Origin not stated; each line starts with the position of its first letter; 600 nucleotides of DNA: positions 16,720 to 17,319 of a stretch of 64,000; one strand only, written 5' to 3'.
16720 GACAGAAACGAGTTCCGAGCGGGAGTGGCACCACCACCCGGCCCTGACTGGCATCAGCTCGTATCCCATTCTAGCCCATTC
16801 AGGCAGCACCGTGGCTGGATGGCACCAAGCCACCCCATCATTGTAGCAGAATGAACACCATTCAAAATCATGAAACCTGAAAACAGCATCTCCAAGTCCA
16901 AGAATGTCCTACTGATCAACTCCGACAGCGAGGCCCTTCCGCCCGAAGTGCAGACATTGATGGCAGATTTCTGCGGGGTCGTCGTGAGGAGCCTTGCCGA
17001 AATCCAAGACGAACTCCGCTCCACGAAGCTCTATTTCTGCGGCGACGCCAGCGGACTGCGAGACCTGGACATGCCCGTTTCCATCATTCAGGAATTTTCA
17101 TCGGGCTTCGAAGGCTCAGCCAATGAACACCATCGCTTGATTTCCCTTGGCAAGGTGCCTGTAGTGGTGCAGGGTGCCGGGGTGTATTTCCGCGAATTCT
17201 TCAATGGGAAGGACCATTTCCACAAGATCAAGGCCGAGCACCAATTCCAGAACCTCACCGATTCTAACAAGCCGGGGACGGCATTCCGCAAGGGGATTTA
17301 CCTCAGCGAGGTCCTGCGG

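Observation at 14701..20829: Same-strand accessory cluster: metallophosphoesterase, unknown proteins and two tandem AlkB-like dioxygenase paralogs, bounded by an Rpn nuclease gene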

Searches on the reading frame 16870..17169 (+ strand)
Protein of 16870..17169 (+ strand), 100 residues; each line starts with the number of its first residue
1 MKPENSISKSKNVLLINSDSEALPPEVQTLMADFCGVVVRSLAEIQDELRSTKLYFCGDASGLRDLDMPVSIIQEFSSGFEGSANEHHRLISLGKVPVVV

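Call 73: search_protein_representatives(alignment_id=A4)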
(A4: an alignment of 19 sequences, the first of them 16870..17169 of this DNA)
Query: 19 sequences, 100 profile positions. Proteins with E-value up to 0.001 (for the whole library): 196; up to 1e-10: 44; up to 1e-30: 1. The best 150 are listed.
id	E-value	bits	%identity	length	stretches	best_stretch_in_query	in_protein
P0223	5.9e-34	132.5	-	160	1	2-100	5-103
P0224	2.0e-30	121.1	-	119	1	4-100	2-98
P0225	1.2e-28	115.4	-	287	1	2-100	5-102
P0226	1.2e-28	115.4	-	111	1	3-100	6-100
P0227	5.8e-28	113.2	-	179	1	4-100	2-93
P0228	1.9e-27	111.5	-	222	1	3-100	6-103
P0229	7.7e-27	109.6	-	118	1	1-100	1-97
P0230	7.9e-27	109.6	-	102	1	3-98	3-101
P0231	1.0e-26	109.2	-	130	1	1-100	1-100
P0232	3.1e-25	104.4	-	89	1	1-83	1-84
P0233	1.4e-23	99.1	-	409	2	3-100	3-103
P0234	1.7e-23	98.8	-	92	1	3-87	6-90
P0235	3.3e-23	97.9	-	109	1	4-100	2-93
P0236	3.3e-21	91.5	-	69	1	4-65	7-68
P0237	6.9e-21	90.5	-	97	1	1-69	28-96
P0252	3.6e-12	62.5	-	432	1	1-99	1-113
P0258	2.5e-11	59.8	-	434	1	6-100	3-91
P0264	6.0e-11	58.6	-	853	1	1-98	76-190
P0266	7.1e-11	58.4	-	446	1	1-100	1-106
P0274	3.5e-10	56.2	-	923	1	5-100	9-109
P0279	7.7e-10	55.1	-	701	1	19-100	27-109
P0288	3.3e-09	53.0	-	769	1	4-100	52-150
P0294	8.2e-09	51.8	-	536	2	50-98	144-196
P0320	6.4e-07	45.7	-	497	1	21-98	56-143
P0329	1.1e-06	45.0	-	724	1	4-99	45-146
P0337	1.8e-06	44.2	-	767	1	4-100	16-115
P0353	7.0e-06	42.4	-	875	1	3-100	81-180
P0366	1.2e-05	41.6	-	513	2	7-98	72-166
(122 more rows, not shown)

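Call 74: search_protein_families(library=pfam, proteins=[P0264, P0274, P0279, P0288, P0329, P0337, P0353, P0252, P0258, P0266], max_evalue=0.01)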
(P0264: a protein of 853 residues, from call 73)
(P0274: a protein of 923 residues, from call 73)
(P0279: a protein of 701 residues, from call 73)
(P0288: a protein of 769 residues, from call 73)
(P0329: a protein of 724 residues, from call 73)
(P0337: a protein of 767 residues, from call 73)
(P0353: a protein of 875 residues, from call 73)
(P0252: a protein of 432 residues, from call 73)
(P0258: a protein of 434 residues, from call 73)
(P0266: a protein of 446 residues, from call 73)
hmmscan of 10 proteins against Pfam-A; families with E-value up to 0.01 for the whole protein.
P0264 (853 aa): 1 family
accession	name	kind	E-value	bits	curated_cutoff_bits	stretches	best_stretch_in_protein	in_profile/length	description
PF13532.12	2OG-FeII_Oxy_2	-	1.8e-11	45.1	31.2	1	598-759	65-194/194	2OG-Fe(II) oxygenase superfamily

P0274 (923 aa): 1 family
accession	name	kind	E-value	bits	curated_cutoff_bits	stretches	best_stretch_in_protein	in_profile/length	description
PF13532.12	2OG-FeII_Oxy_2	-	1e-05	26.3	31.2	1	657-757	93-175/194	2OG-Fe(II) oxygenase superfamily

P0279 (701 aa): 1 family
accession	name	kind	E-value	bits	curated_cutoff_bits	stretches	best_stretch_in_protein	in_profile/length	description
PF13532.12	2OG-FeII_Oxy_2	-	2.2e-07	31.7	31.2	1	490-603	69-170/194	2OG-Fe(II) oxygenase superfamily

P0288 (769 aa): 1 family
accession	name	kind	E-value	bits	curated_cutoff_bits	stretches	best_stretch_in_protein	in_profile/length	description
PF13532.12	2OG-FeII_Oxy_2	-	5.4e-14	53.3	31.2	1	541-663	78-176/194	2OG-Fe(II) oxygenase superfamily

P0329 (724 aa): 1 family
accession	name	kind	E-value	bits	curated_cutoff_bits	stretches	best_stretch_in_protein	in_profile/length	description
PF13532.12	2OG-FeII_Oxy_2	-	6.9e-10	39.9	31.2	1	524-659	61-194/194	2OG-Fe(II) oxygenase superfamily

P0337 (767 aa): 1 family
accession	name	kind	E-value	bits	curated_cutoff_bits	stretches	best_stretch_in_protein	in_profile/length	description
PF13532.12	2OG-FeII_Oxy_2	-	2.1e-08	35.1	31.2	1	551-674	73-171/194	2OG-Fe(II) oxygenase superfamily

P0353 (875 aa): 0 families

P0252 (432 aa): 1 family
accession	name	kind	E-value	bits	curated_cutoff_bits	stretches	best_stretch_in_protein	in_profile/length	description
PF13532.12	2OG-FeII_Oxy_2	-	0.00013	22.7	31.2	1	215-332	92-173/194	2OG-Fe(II) oxygenase superfamily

P0258 (434 aa): 0 families

P0266 (446 aa): 0 families

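Call 76: list_cluster_members(proteins=[P0264, P0274, P0279, P0288, P0329, P0337, P0353, P0294, P0366, P0320])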
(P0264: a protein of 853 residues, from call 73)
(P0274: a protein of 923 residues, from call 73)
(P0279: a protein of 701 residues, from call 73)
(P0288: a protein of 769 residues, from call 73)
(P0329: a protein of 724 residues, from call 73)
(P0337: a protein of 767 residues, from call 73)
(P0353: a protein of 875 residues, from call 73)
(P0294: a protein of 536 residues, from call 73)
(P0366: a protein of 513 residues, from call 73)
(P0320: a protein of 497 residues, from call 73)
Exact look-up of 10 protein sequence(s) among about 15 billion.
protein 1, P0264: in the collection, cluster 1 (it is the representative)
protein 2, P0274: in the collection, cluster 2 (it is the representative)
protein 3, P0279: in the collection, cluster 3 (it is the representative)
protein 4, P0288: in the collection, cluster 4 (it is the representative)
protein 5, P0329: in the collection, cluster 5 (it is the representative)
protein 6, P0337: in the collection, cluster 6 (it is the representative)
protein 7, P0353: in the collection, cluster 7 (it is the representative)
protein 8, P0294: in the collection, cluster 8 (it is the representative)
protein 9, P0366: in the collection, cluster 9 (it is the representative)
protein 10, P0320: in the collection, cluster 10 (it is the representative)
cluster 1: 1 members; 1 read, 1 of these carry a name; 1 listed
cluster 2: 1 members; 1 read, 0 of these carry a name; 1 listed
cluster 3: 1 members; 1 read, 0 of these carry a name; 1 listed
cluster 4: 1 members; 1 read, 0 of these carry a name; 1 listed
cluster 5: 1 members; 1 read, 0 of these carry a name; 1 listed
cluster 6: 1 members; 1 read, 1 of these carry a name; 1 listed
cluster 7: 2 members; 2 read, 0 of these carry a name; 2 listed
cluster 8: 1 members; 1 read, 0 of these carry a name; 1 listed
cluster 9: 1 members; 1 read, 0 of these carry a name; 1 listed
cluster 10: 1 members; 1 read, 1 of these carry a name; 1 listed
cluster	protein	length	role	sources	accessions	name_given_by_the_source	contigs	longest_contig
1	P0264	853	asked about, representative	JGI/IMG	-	hypothetical protein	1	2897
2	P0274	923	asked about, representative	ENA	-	-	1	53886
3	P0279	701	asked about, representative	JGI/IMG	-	-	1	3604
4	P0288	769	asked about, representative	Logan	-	-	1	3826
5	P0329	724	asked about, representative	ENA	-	-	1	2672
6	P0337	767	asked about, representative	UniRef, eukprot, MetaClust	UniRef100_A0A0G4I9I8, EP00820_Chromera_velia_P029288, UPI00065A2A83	Fe2OG dioxygenase domain-containing protein n=1 Tax=Chromera velia CCMP2878 TaxID=1169474 ... | Cvel_12286.t1-p1 / transcript=Cvel_12286.t1 / gene=Cvel_12286 / ... | status=active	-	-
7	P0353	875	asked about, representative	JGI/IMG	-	-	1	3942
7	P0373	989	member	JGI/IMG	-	-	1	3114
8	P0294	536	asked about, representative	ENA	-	-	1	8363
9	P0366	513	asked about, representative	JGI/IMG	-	-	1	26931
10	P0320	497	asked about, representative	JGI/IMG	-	hypothetical protein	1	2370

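Call 92: predict_structure(alignment_id=A6)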
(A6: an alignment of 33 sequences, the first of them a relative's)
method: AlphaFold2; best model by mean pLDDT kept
length: 701 residues; sequences in the alignment: 33
mean_pLDDT: 87.5   pTM: 0.82
mean pLDDT of the five models: 87.5, 87.2, 87.2, 85.7, 84.4
residues with pLDDT >= 90: 424; 70-90: 212; 50-70: 36; < 50: 29
segments of 3 or more residues with pLDDT < 50: 1-9, 142-146, 273-275, 694-701
pLDDT, mean of each block of 10 residues (from residue 1): 40 83 88 94 93 91 95 89 96 91 96 96 91 78 54 93 93 76 94 96 94 90 80 88 93 94 93 54 70 96 88 97 95 94 92 96 94 93 91 90 82 82 78 80 84 96 94 96 90 97 91 95 90 89 95 83 88 66 90 92 86 93 97 94 91 92 91 91 83 47 37
secondary structure, 60 per line:
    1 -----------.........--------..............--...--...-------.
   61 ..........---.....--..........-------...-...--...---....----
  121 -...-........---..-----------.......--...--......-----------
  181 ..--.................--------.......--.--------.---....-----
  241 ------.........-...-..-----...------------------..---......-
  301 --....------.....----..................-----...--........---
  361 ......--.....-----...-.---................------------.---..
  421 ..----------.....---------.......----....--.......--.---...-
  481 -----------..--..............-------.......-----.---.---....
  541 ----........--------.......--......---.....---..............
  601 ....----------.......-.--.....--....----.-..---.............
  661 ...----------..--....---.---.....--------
elements in order (helices of 4 or more, strands of 3 or more residues): E15-20 H29-41 E45-47 E60-66 H67-70 H74-78 E81-90 E98-100 E107-109 E113-116 H126-133 E150-156 E159-161 E164-169 H185-201 E210-216 E232-235 E247-255 E268-270 E294-299 H303-306 E313-317 E322-327 H328-333 E334-339 E350-357 E361-366 E369-373 E379-381 H387-402 H419-422 E433-437 H447-453 E458-461 E464-470 E477-479 H496-509 E517-523 E545-552 E561-567 H570-575 E579-583 E587-592 H593-598 E599-604 E615-621 E626-630 E633-636 H648-663 H678-681 H689-693

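Call 95: fold_search(model_id=the predicted structure, library=pdb)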
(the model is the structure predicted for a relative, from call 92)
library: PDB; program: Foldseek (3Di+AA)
matches with E <= 10: 1609; with E <= 0.001: 199
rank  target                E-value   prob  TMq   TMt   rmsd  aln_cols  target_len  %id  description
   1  3rzj_A                2.0e-10  1.00  0.22  0.70   3.8       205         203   20  Duplex Interrogation by a Direct DNA Repair Protein in the Search of Damage (released 2012-06-06)
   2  3rzh_A                2.7e-10  1.00  0.23  0.72   3.8       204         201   20  Duplex Interrogation by a Direct DNA Repair Protein in the Search of Damage (released 2012-06-06)
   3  3rzl_A                3.5e-10  1.00  0.22  0.73   3.2       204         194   19  Duplex Interrogation by a Direct DNA Repair Protein in the Search of Damage (released 2012-06-06)
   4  3bty_A                3.7e-10  1.00  0.22  0.71   3.8       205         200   20  Crystal structure of human ABH2 bound to dsDNA containing 1meA through cross-linking away from active site (released 2008-04-22)
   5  3h8o_A                4.2e-10  1.00  0.22  0.68   3.9       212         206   21  Structure determination of DNA methylation lesions N1-meA and N3-meC in duplex DNA using a cross-linked host-guest sys (released 2010-03-31)
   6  3bu0_A                4.6e-10  1.00  0.22  0.68   4.1       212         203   19  crystal structure of human ABH2 cross-linked to dsDNA with cofactors (released 2008-04-22)
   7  3btz_A                7.3e-10  1.00  0.22  0.70   3.7       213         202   19  Crystal structure of human ABH2 cross-linked to dsDNA (released 2008-04-22)
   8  3rzl_D                8.2e-10  1.00  0.23  0.73   3.9       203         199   21  Duplex Interrogation by a Direct DNA Repair Protein in the Search of Damage (released 2012-06-06)
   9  3btx_A                1.1e-09  1.00  0.22  0.68   4.1       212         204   19  X-ray structure of human ABH2 bound to dsDNA through active site cross-linking (released 2008-04-22)
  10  3rzm_A                1.9e-09  1.00  0.22  0.70   3.6       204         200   19  Duplex Interrogation by a Direct DNA Repair Protein in the Search of Damage (released 2012-06-06)
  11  3s57_A                2.5e-09  1.00  0.22  0.69   3.7       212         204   19  ABH2 cross-linked with undamaged dsDNA-1 containing cofactors (released 2012-06-06)
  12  3h8r_A                3.3e-09  1.00  0.22  0.70   3.9       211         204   20  Structure determination of DNA methylation lesions N1-meA and N3-meC in duplex DNA using a cross-linked host-guest sys (released 2010-03-31)
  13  3rzg_A                3.5e-09  1.00  0.22  0.69   3.6       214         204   20  Duplex Interrogation by a Direct DNA Repair Protein in the Search of Damage (released 2012-06-06)
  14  8jnk_C                1.0e-08  1.00  0.20  0.62   6.3       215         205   20  Crystal structure of human ALKBH3 bound to ssDNA through active site crosslink (released 2024-01-24)
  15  8jnk_A                1.3e-08  1.00  0.22  0.69   3.6       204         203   21  Crystal structure of human ALKBH3 bound to ssDNA through active site crosslink (released 2024-01-24)
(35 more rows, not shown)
